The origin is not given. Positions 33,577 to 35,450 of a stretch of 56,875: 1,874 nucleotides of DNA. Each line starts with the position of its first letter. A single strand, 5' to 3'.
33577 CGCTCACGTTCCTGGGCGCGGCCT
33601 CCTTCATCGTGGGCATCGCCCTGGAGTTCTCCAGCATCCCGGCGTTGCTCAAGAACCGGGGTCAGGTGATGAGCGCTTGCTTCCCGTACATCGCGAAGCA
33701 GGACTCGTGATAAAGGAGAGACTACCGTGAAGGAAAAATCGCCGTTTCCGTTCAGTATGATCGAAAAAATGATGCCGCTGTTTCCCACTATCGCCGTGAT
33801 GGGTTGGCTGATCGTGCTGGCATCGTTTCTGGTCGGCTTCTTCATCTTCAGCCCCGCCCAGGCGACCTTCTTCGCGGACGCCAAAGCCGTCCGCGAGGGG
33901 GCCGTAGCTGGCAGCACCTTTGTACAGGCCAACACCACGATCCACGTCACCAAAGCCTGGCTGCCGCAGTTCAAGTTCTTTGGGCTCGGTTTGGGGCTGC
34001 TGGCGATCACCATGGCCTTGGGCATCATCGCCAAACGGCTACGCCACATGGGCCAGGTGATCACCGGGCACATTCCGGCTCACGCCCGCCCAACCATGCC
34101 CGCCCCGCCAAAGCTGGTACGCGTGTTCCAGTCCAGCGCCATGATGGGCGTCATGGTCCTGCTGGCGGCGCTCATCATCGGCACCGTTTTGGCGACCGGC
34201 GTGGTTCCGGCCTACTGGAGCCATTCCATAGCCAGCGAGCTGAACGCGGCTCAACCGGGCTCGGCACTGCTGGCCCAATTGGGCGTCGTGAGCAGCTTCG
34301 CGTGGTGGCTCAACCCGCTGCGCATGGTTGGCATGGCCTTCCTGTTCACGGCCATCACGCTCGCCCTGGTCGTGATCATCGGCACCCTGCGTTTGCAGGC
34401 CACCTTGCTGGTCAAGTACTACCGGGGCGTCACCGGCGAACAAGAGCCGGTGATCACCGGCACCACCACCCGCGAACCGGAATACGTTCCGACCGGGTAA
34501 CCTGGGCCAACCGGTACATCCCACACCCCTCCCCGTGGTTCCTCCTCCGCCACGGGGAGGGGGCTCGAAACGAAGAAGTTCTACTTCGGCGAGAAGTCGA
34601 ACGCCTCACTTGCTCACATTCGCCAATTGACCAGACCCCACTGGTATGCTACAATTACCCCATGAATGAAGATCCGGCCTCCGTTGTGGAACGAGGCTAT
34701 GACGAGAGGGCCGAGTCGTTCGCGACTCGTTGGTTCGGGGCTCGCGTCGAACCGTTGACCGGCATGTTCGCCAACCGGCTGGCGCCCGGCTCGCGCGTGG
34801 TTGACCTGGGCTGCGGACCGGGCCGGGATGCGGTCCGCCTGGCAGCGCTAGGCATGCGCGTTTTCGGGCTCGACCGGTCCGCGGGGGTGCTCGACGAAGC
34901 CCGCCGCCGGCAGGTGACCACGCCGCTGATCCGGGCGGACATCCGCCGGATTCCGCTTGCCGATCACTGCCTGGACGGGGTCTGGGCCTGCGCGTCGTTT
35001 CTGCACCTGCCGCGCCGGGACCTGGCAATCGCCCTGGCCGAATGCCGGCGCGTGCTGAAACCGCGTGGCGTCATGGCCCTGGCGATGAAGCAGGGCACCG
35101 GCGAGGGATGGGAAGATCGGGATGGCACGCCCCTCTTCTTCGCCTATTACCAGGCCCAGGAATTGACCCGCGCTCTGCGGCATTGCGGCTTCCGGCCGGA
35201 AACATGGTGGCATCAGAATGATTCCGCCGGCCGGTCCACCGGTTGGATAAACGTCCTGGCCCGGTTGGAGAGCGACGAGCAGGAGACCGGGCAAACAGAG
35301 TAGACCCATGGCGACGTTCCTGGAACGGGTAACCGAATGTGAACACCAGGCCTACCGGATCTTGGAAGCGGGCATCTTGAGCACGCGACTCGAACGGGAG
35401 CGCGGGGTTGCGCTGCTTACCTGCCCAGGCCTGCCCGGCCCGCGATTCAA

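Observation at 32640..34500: Three tandem paralogous membrane-protein genes built from a repeated two-helix module (2 + 1 + 2 copies), no family I can name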

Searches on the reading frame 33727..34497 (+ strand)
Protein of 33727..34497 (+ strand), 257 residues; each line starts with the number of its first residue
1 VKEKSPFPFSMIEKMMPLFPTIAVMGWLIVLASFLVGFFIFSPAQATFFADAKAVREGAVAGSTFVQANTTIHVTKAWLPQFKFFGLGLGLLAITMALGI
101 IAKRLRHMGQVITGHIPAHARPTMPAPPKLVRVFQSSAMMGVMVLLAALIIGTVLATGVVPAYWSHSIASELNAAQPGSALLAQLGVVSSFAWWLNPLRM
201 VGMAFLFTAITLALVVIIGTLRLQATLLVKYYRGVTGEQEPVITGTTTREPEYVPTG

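Call 3: search_protein_families(library=pfam, proteins=[window:33727-34497:+], max_evalue=1)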
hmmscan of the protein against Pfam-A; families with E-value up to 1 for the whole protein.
window:33727-34497:+ (257 aa): 1 family
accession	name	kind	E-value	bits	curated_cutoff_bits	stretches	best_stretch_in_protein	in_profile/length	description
PF14018.11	DUF4234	-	0.44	11.1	25.3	1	136-173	37-69/70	Domain of unknown function (DUF4234)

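Call 4: search_protein_families(library=ncbifam, proteins=[window:33727-34497:+], max_evalue=1)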
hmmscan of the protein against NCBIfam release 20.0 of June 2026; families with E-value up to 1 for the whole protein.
window:33727-34497:+ (257 aa): 0 families

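Call 7: find_homologous_proteins(query=window:33727-34497:+, max_evalue=0.001)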
Query window:33727-34497:+ (257 aa): 298 proteins with E <= 0.001 among 5456 candidates; the best 120 are listed.
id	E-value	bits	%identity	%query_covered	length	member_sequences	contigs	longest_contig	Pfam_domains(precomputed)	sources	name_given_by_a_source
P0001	9.6e-160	548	100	100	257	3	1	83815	-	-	-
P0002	1.1e-117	410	73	90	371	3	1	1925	-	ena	-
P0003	6.7e-116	404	74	90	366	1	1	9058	-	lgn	-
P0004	1.8e-112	393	72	100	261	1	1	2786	-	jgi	jgi:hypothetical protein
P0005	4.6e-112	392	79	91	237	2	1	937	-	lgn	-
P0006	9.8e-111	387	70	92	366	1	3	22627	-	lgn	-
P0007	5.4e-109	382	70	97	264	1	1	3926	-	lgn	-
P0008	2.4e-108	379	76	91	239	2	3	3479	-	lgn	-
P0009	7.5e-108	378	68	90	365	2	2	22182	-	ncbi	-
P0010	9.2e-108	378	74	93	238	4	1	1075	-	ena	-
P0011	1.8e-107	377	75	91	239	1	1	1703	-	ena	-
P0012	1.0e-106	374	74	93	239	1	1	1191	-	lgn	-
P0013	4.5e-106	372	68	90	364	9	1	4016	-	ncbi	-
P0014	1.8e-105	370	69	91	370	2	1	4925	-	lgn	-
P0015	2.3e-105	370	74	93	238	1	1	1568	-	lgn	-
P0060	5.1e-99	349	72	92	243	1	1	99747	-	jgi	jgi:hypothetical protein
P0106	3.6e-96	340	69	89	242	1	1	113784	-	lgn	-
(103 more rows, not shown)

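Call 8: search_solved_structures(query=window:33727-34497:+, max_evalue=10)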
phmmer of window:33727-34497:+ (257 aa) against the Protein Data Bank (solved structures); distinct sequences matched with E-value up to 10: 0.

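Call 9: find_encoding_contigs(protein=P0106, flank=8000, max_places=2)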
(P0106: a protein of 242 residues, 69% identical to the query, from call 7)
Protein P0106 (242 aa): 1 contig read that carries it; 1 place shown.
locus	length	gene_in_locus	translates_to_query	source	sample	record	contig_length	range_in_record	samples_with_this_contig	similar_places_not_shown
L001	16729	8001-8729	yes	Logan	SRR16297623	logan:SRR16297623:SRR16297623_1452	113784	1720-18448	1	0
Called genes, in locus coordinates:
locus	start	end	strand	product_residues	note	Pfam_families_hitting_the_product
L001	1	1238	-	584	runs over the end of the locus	PF00128:Alpha-amylase (faint)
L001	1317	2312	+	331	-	PF00248:Aldo_ket_red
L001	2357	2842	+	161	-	PF02142:MGS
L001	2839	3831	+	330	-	PF03576:Peptidase_S58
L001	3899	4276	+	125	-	PF13396:PLDc_N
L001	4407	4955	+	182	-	PF04893:Yip1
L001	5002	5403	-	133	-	-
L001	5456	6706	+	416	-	PF23235:WHD_3rd_Lhr (weak), PF06224:AlkZ-like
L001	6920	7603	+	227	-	-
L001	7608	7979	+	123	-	-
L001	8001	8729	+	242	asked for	-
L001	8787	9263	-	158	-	PF04075:F420H2_quin_red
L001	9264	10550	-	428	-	PF13458:Peripla_BP_6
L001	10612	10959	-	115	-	PF01329:Pterin_4a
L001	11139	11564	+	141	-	PF14489:QueF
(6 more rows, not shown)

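Call 10: find_encoding_contigs(protein=P0060, flank=8000, max_places=2)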
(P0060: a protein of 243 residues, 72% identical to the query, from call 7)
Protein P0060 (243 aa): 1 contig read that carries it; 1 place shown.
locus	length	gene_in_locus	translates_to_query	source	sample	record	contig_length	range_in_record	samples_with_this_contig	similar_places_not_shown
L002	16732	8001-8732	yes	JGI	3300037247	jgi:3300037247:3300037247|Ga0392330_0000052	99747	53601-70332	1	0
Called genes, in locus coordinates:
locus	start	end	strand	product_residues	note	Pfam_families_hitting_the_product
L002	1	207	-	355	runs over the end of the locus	PF00497:SBP_bac_3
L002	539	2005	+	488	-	PF00069:Pkinase, PF01636:APH (faint), PF07714:PK_Tyr_Ser-Thr, PF03109:ABC1 (weak)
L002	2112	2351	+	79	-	-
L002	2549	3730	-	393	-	PF16491:Peptidase_M48_N, PF01435:Peptidase_M48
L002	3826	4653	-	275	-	PF19459:DUF5996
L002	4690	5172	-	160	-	PF04173:DoxD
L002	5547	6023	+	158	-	PF04542:Sigma70_r2, PF08281:Sigma70_r4_2, PF04545:Sigma70_r4 (weak)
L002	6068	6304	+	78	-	-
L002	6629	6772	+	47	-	-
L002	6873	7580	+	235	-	-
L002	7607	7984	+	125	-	-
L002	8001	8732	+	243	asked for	-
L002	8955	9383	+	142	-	PF14595:Thioredoxin_9 (weak), PF00085:Thioredoxin, PF13098:Thioredoxin_2, PF13905:Thioredoxin_8 (weak)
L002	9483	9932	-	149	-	PF00583:Acetyltransf_1, PF13673:Acetyltransf_10, PF13508:Acetyltransf_7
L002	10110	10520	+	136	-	PF11376:DUF3179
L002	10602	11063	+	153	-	PF11376:DUF3179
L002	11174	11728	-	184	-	PF22769:DCD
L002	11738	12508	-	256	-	PF10370:Rv2993c-like_N, PF01557:FAA_hydrolase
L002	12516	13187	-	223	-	PF01209:Ubie_methyltran (weak), PF13489:Methyltransf_23, PF13847:Methyltransf_31 (weak), PF08241:Methyltransf_11, PF08242:Methyltransf_12, PF13649:Methyltransf_25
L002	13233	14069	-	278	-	PF01418:HTH_6, PF01380:SIS (weak)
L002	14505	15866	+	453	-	PF01433:Peptidase_M1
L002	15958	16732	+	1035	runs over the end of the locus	PF00464:SHMT, PF01571:GCV_T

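Call 11: find_encoding_contigs(protein=P0009, flank=8000, max_places=2)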
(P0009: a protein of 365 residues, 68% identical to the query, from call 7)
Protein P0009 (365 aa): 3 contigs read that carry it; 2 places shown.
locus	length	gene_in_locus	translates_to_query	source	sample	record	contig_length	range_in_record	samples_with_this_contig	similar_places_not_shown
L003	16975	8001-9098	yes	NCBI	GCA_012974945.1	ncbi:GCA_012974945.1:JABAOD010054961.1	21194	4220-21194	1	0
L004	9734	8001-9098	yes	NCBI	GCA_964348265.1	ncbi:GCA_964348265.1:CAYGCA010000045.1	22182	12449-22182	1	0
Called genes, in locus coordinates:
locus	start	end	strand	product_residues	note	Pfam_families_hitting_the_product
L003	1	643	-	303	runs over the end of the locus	PF03745:DUF309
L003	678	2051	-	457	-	PF05762:VWA_CoxE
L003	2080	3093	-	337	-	PF13191:AAA_16 (weak), PF00004:AAA (weak), PF07728:AAA_5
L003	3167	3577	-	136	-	PF04241:DUF423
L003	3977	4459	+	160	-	PF04173:DoxD (weak)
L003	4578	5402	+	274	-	-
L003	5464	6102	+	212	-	PF04542:Sigma70_r2, PF08281:Sigma70_r4_2 (weak)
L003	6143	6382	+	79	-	-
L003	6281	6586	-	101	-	-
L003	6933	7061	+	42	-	-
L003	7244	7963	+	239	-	-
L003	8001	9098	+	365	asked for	-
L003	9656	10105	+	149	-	-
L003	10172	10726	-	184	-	PF22769:DCD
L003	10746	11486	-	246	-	PF10370:Rv2993c-like_N (weak), PF01557:FAA_hydrolase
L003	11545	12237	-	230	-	PF01209:Ubie_methyltran, PF13489:Methyltransf_23, PF05219:DREV (weak), PF08241:Methyltransf_11, PF08242:Methyltransf_12, PF13649:Methyltransf_25, PF13847:Methyltransf_31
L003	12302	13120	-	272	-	-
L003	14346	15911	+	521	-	-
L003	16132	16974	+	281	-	?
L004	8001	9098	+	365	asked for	-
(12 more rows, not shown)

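Call 47: predict_structure(alignment_id=A5)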
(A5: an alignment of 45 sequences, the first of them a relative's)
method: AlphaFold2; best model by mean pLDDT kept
length: 365 residues; sequences in the alignment: 45
mean_pLDDT: 90.7   pTM: 0.86
mean pLDDT of the five models: 90.7, 88.4, 87.7, 80.5, 77.8
residues with pLDDT >= 90: 255; 70-90: 100; 50-70: 10; < 50: 0
segments of 3 or more residues with pLDDT < 50: none
pLDDT, mean of each block of 10 residues (from residue 1): 76 92 96 94 90 87 91 90 94 94 93 94 88 87 93 97 92 81 66 87 93 97 96 93 93 90 95 97 95 82 87 91 93 97 95 93 91
secondary structure, 60 per line:
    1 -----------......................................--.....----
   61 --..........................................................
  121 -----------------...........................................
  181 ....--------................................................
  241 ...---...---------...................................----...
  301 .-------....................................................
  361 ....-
elements in order: H12-49 H52-56 H63-120 H138-184 H193-243 H259-293 H298-301 H309-364
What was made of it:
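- AlphaFold2 packs the three hairpins of the natural fusion with pTM 0.86 (call 47).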

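Call 51: fold_search(model_id=the predicted structure, library=pdb)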
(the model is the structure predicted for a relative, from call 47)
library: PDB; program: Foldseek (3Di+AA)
matches with E <= 10: 460; with E <= 0.001: 0
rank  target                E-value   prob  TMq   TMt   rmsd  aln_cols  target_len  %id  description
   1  9g71_A                2.3e-01  0.13  0.13  0.12  31.3       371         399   11  Cryo-EM structure of TTYH2 in complex with lipids in GDN (released 2025-05-21)
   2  4ky0_B                2.6e-01  0.11  0.13  0.12  26.5       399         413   13  Crystal structure of a substrate-free glutamate transporter homologue from Thermococcus kodakarensis (released 2013-09-11)
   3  8ga6                  3.3e-01  0.18  0.17  0.14  25.0       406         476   12  Geometrically programmable nanomaterial construction using regularized protein building blocks (released 2024-03-13)
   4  8k9e_F                3.5e-01  0.08  0.13  0.12  27.8       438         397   14  Cryo-EM structure of the photosynthetic alternative complex III from Chloroflexus aurantiacus at 3.3 angstrom (released 2024-03-06)
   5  8xsm                  3.5e-01  0.06  0.12  0.11  27.4       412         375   15  transporter (released 2025-01-15)
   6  9ilt_F                4.2e-01  0.09  0.15  0.14  27.5       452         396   14  Crystal structure of alternative complex III from Chloroflexus aurantiacus (released 2025-03-19)
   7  7p5c_A                4.2e-01  0.08  0.13  0.12  38.2       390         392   11  Cryo-EM structure of human TTYH3 in Ca2+ and GDN (released 2021-08-11)
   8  9g2k_A                5.0e-01  0.16  0.20  0.15  20.8       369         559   12  Cryo-EM structure of IrtAB in outward-occluded state in nanodisc in complex with ADP-vanadate (released 2024-12-18)
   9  9lmp_R                5.0e-01  0.08  0.13  0.13  33.4       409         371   10  Cryo-EM structure of antagonist-bounded inactive human GPR4 (released 2025-07-02)
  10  8thi_B                5.2e-01  0.12  0.19  0.13  28.4       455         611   13  Cryo-EM structure of the Tripartite ATP-independent Periplasmic (TRAP) transporter SiaQM from Haemophilus influenzae ( (released 2023-11-22)
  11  9g2t_A                5.4e-01  0.15  0.18  0.14  22.6       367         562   11  Cryo-EM structure of IrtAB 2xEQ, A256R_IrtB mutant in LMNG (released 2024-12-18)
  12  9j3m_A                5.4e-01  0.06  0.12  0.10  29.6       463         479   10  ADP/Pi bound Arabidopsis ATP/ADP translocator AtNTT1 (released 2025-03-19)
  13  6rai_B                5.9e-01  0.16  0.21  0.15  21.0       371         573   12  Heterodimeric ABC exporter TmrAB in ATP-bound outward-facing occluded conformation (released 2019-07-31)
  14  9fot_A                5.9e-01  0.05  0.11  0.11  29.4       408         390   14  Human monocarboxylate transporter 8 bound to Silychristin (released 2025-05-21)
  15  8tso_A                6.7e-01  0.10  0.16  0.11  18.6       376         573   12  KDL bound, nucleotide-free MsbA in open, outward-facing conformation (released 2024-06-19)
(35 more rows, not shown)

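Call 54: search_protein_families(library=pfam, proteins=[L002:5547-6020:+], max_evalue=0.01)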
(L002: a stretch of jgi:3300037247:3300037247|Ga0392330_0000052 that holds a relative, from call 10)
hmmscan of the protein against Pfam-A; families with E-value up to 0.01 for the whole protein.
L002:5547-6020:+ (158 aa): 6 families
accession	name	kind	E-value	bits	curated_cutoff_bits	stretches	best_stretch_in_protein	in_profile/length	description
PF08281.18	Sigma70_r4_2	-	2.7e-10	40.2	25.7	1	91-137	8-54/54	Sigma-70, region 4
PF04542.20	Sigma70_r2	-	4e-10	39.8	24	1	2-47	23-70/71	Sigma-70 region 2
PF04545.22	Sigma70_r4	-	7.3e-06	25.8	24.1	1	91-139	2-50/50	Sigma-70, region 4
PF07638.17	Sigma70_ECF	-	0.00079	19.8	21.1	1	17-141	66-183/185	ECF sigma factor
PF01527.26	HTH_Tnp_1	-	0.0019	18.8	24.1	1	95-143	8-57/75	Transposase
PF13384.12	HTH_23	-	0.0057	16.9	24.6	0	98-133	5-41/50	Homeodomain-like domain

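Call 71: search_protein_families(library=pfam, proteins=[L002:6068-6301:+, L003:6143-6379:+], max_evalue=1)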
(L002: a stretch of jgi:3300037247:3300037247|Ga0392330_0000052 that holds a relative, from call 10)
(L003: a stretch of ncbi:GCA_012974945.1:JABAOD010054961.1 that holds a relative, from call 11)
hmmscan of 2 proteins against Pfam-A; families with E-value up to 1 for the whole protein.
L002:6068-6301:+ (78 aa): 2 families
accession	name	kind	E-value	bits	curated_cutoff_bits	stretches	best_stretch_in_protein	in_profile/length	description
PF13490.11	zf-HC2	-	0.07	13.7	22.2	1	52-62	24-34/35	Putative zinc-finger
PF03085.20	RAP-1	-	0.24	11.4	25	1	4-37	181-214/244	Rhoptry-associated protein 1 (RAP-1)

L003:6143-6379:+ (79 aa): 1 family
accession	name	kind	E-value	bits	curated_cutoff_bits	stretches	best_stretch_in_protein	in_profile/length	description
PF18912.6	DZR_2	-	0.014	15.7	27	0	54-68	18-32/56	Double zinc ribbon domain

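Call 72: search_protein_families(library=ncbifam, proteins=[L002:5547-6020:+, L003:5464-6099:+, L002:6068-6301:+], max_evalue=0.01)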
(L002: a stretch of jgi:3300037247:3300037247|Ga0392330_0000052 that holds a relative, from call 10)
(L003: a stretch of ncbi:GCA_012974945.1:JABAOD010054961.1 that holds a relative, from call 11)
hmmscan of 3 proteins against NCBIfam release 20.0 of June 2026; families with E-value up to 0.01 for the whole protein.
L002:5547-6020:+ (158 aa): 84 families (the best 25 are shown)
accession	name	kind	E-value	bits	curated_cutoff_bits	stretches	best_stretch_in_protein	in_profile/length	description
TIGR02937.1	sigma70-ECF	superfamily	3.8e-22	78.7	42.9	1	2-141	28-165/165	sigma-70 family RNA polymerase sigma factor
NF004113.0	PRK05602.1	equivalog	5e-20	72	208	1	3-147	73-207/211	RNA polymerase sigma factor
NF008888.0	PRK11922.1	equivalog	1.3e-18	67.5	204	1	3-152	58-208/231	RNA polymerase sigma factor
NF006089.0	PRK08241.1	subfamily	1.8e-16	60.2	240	1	3-144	50-207/343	RNA polymerase subunit sigma-70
NF009166.1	PRK12513.1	equivalog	1.7e-15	57.2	206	1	2-146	49-191/193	RNA polymerase sigma factor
NF058625.1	sigma_PG0214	equivalog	8.2e-15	54.9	130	1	3-144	32-164/170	GFO_1088 family ECF-type sigma factor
NF007223.0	PRK09641.1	equivalog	8.4e-15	55.1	209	1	3-143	46-186/187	RNA polymerase sigma factor SigW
TIGR02948.1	SigW_bacill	equivalog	3.8e-14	53.2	243.1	1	3-142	46-185/187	RNA polymerase sigma factor SigW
TIGR02989.1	Sig-70_gvs1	subfamily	6.7e-14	52.1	124.55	1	3-138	29-155/158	RNA polymerase sigma-70 factor, Rhodopirellula/Verrucomicrobium family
NF007216.0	PRK09638.1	equivalog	9.4e-14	51.6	194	1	2-145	45-178/180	RNA polymerase sigma factor SigY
TIGR02960.1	SigX5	hypoth_equivalog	1.1e-13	51.1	264.75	2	3-61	33-91/322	RNA polymerase sigma-70 factor, TIGR02960 family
TIGR02950.1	SigM_subfam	subfamily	2e-13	50.5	147.95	1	3-141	28-158/159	RNA polymerase sigma factor, SigM family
NF009168.0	PRK12515.1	subfamily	3.1e-13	49.6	236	1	3-147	50-185/189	RNA polymerase sigma factor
NF009171.0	PRK12518.1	equivalog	2.9e-12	46.8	208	1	2-146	53-189/191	RNA polymerase sigma factor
TIGR02985.1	Sig70_bacteroi1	subfamily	6.5e-12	46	126.4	1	2-140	28-161/162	RNA polymerase sigma-70 factor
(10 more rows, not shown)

L003:5464-6099:+ (212 aa): 71 families (the best 25 are shown)
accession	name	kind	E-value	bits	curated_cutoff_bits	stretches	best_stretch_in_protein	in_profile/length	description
TIGR02937.1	sigma70-ECF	superfamily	7.3e-20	71.2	42.9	1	52-195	26-164/165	sigma-70 family RNA polymerase sigma factor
NF004113.0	PRK05602.1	equivalog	1.2e-18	67.5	208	1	53-200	70-205/211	RNA polymerase sigma factor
NF008888.0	PRK11922.1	equivalog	1.3e-17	64.2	204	1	53-199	55-199/231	RNA polymerase sigma factor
NF006089.0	PRK08241.1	subfamily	4.5e-15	55.6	240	1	55-195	49-203/343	RNA polymerase subunit sigma-70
NF009166.1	PRK12513.1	equivalog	8.9e-15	54.9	206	1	52-199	46-189/193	RNA polymerase sigma factor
NF007223.0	PRK09641.1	equivalog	3.6e-13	49.8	209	1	55-197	45-185/187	RNA polymerase sigma factor SigW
NF007220.0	PRK09639.1-5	equivalog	3.9e-13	49.5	260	1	54-199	29-167/181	RNA polymerase sigma factor SigX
NF007216.0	PRK09638.1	equivalog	1.2e-11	44.7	194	1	52-108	42-98/180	RNA polymerase sigma factor SigY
TIGR02960.1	SigX5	hypoth_equivalog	1.2e-11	44.4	264.75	1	55-194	32-188/322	RNA polymerase sigma-70 factor, TIGR02960 family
TIGR02989.1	Sig-70_gvs1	subfamily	1.6e-11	44.4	124.55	1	55-194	28-156/158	RNA polymerase sigma-70 factor, Rhodopirellula/Verrucomicrobium family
NF009168.0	PRK12515.1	subfamily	1.7e-11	44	236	1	52-201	46-184/189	RNA polymerase sigma factor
TIGR02950.1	SigM_subfam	subfamily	5.2e-11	42.6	147.95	1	53-196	25-158/159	RNA polymerase sigma factor, SigM family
NF009171.0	PRK12518.1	equivalog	9.3e-11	41.9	208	1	55-201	53-189/191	RNA polymerase sigma factor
TIGR02948.1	SigW_bacill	equivalog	1e-10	42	243.1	1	55-196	45-184/187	RNA polymerase sigma factor SigW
TIGR02985.1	Sig70_bacteroi1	subfamily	2.6e-10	40.8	126.4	1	52-194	25-160/162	RNA polymerase sigma-70 factor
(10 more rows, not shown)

L002:6068-6301:+ (78 aa): 1 family
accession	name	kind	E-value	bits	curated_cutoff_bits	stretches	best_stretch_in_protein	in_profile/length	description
TIGR03988.1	antisig_RsrA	equivalog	0.0023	18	62.5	1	25-68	6-41/77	mycothiol system anti-sigma-R factor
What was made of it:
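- Closest known: ECF sigma / small Zn-Cys anti-sigma oxidative-stress regulons. Different: The anti-sigma match here is weak (E = 0.002 to RsrA, below cut-off; call 72).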

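Call 89: search_protein_families(library=padloc, proteins=[window:33727-34497:+], max_evalue=0.1)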
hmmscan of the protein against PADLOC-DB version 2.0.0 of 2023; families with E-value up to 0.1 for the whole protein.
window:33727-34497:+ (257 aa): 0 families

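Call 90: search_protein_families(library=phrogs, proteins=[window:33727-34497:+], max_evalue=0.1)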
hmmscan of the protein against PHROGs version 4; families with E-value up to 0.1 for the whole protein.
window:33727-34497:+ (257 aa): 1 family
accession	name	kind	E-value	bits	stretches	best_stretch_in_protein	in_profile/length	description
phrog_22030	-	moron, auxiliary metabolic gene and host takeover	0.0022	19.1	0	74-106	18-49/59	membrane protein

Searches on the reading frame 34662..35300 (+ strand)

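Call 24: search_protein_families(library=pfam, proteins=[window:34662-35300:+], max_evalue=0.001)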
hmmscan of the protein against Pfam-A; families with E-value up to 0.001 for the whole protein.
window:34662-35300:+ (213 aa): 6 families
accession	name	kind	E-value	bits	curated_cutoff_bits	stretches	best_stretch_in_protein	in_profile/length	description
PF08241.18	Methyltransf_11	-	4.6e-20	72.5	21.2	1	47-139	1-94/95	Methyltransferase domain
PF13649.12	Methyltransf_25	-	1.5e-19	70.9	27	1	46-136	1-97/97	Methyltransferase domain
PF13847.12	Methyltransf_31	-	2.8e-10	40.5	27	1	42-141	3-110/145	Methyltransferase domain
PF08242.18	Methyltransf_12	-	4.5e-10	40.6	30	1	47-137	1-97/98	Methyltransferase domain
PF13489.12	Methyltransf_23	-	2.7e-06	27.7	27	1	37-178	17-160/164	Methyltransferase domain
PF05148.21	Methyltransf_8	-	1.3e-05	25.7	27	1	44-141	74-157/219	Hypothetical methyltransferase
